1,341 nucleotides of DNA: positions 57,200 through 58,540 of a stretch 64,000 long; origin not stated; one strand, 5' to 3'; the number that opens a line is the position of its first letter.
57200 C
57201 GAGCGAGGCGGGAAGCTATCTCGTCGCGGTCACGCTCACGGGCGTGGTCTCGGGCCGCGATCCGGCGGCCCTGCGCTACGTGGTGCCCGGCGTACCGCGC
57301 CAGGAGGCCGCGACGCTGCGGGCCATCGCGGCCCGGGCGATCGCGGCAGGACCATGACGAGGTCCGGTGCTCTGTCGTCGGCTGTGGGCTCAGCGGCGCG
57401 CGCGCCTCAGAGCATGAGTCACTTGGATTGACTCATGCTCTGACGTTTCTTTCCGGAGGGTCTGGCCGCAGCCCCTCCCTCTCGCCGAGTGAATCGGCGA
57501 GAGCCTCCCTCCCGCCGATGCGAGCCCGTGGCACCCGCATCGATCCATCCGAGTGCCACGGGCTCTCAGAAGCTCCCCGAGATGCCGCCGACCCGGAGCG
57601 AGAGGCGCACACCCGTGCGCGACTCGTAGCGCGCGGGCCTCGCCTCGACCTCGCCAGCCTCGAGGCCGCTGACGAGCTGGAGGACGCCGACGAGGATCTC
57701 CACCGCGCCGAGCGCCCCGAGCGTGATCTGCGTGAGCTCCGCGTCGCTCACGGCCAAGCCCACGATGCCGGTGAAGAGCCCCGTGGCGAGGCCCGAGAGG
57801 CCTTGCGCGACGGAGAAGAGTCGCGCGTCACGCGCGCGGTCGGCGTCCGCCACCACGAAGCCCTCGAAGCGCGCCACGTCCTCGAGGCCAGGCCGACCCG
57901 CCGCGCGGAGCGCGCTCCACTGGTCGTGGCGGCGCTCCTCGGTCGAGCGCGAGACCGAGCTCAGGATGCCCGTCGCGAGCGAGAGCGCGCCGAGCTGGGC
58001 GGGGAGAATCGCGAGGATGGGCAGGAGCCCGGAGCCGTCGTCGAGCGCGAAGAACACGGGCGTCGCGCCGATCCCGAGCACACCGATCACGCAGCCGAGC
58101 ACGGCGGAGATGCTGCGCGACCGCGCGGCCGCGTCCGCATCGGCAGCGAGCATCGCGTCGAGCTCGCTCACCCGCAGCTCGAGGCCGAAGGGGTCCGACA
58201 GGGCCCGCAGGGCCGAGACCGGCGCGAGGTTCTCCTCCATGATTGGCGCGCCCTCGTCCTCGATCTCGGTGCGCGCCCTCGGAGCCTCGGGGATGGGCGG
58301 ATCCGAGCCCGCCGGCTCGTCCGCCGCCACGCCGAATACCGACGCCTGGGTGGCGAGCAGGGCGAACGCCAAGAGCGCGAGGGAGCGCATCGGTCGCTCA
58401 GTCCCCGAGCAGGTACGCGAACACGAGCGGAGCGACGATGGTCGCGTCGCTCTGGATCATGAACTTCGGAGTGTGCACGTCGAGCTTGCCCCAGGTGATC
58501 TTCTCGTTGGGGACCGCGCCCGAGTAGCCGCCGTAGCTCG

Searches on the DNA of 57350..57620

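Call 61: search_rna_families(source=window, start=57350, end=57620, threshold=evalue, max_evalue=10)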
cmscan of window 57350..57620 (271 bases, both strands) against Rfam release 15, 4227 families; matches with E-value up to 10: 8.
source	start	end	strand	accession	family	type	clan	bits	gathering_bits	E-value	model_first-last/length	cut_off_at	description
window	57448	57570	+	RF02344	ar14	Gene; sRNA;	-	24.5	58.8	0.0074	1-123/123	no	Alphaproteobacterial ar14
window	57497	57578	+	RF01723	Rhizobiales-2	Gene; sRNA;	-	22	40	1.2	1-103/103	no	Rhizobiales-2 RNA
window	57525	57561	-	RF03863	mir-1258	Gene; miRNA;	-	19.3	74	0.39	1-72/72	no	mir-1258 microRNA precursor family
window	57517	57571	+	RF04162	MIR9662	Gene; miRNA;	-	16.2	80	3.5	1-100/100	no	MIR9662 microRNA precursor family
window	57493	57568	-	RF01686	Acido-1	Gene; sRNA;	-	15.5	50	0.93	1-64/64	no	Acido-1 RNA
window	57473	57506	-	RF00175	HIV-1_DIS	Cis-reg;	-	14.1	35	5.1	1-40/40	no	Human immunodeficiency virus type 1 dimerisation initiation site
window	57522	57565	+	RF03927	MIR538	Gene; miRNA;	-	12.3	100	9.6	1-160/160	no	MIR538 microRNA precursor family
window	57457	57592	+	RF02249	Six3os1_4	Gene; lncRNA;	-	11.5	70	5.9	171-326/326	no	Six3os1 conserved region 4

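Call 63: search_rna_families(source=window, start=57400, end=57600, threshold=evalue, max_evalue=0.1, show_alignments=1)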
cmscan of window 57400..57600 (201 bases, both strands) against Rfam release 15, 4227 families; matches with E-value up to 0.1: 1.
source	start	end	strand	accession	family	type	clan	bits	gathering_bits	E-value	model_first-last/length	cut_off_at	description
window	57448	57570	+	RF02344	ar14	Gene; sRNA;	-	24.5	58.8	0.0055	1-123/123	no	Alphaproteobacterial ar14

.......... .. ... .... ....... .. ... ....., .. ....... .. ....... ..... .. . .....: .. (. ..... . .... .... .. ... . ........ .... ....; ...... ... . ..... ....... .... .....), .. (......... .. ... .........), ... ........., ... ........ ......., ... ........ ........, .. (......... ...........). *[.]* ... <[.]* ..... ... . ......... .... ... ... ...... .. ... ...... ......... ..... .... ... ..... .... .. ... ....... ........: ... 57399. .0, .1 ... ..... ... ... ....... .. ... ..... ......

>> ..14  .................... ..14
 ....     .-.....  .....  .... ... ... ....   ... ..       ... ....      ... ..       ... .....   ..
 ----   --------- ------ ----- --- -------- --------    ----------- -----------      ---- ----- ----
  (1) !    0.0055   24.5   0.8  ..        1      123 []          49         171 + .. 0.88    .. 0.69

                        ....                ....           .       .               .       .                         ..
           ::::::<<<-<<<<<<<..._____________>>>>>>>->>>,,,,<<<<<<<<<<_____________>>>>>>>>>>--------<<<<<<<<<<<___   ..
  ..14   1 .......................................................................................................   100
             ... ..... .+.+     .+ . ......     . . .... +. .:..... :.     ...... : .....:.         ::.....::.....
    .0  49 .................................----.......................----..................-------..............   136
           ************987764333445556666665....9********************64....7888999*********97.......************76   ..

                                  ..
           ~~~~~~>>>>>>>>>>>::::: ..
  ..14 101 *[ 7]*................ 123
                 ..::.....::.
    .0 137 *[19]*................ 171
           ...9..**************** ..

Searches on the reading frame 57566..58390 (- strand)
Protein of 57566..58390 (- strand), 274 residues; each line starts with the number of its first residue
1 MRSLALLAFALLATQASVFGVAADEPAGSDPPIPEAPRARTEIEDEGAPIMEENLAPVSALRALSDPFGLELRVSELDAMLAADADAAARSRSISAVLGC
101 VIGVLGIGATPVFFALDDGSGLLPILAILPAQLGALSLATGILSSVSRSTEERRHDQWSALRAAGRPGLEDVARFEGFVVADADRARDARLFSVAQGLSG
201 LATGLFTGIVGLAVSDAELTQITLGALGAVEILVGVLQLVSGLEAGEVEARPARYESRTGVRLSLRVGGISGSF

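Call 15: find_encoding_contigs(protein=window:57566-58390:-, flank=10000, max_places=6)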
Protein window:57566-58390:- (274 aa): 10 contigs read that carry it; 6 places shown.
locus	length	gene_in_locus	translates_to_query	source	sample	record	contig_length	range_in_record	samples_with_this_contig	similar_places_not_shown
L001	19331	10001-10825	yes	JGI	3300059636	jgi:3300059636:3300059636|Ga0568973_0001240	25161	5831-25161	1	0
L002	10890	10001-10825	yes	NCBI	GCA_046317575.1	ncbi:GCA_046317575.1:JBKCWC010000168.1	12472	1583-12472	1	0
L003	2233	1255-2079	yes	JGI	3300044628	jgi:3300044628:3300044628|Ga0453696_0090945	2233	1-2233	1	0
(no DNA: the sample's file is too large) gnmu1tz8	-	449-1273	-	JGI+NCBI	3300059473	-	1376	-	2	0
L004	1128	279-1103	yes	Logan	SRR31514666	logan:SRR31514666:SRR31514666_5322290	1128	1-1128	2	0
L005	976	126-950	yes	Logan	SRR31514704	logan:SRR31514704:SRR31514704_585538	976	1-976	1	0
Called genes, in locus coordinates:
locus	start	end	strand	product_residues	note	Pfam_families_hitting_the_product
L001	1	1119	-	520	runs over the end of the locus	PF04293:SpoVR, PF24755:SpoVR_C (weak)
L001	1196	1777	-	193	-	-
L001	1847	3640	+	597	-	PF17820:PDZ_6 (weak)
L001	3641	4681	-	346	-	PF12625:Arabinose_bd, PF00165:HTH_AraC (faint), PF12833:HTH_18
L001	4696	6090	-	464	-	PF00171:Aldedh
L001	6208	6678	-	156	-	PF03061:4HBT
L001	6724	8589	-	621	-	PF00291:PALP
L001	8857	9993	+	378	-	PF01916:DS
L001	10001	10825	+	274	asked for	-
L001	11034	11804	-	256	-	-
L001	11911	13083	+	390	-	PF13200:DUF4015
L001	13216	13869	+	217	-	PF09335:VTT_dom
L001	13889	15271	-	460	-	PF00512:HisKA (faint), PF02518:HATPase_c, PF00072:Response_reg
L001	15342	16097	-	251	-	PF00106:adh_short, PF08659:KR, PF13561:adh_short_C2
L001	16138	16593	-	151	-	-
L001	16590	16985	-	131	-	-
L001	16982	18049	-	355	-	PF01312:Bac_export_2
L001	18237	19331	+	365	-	?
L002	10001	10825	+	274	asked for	-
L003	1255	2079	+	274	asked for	-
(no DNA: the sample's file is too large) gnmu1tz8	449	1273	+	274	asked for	-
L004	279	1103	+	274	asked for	-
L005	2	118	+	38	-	?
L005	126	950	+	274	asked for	-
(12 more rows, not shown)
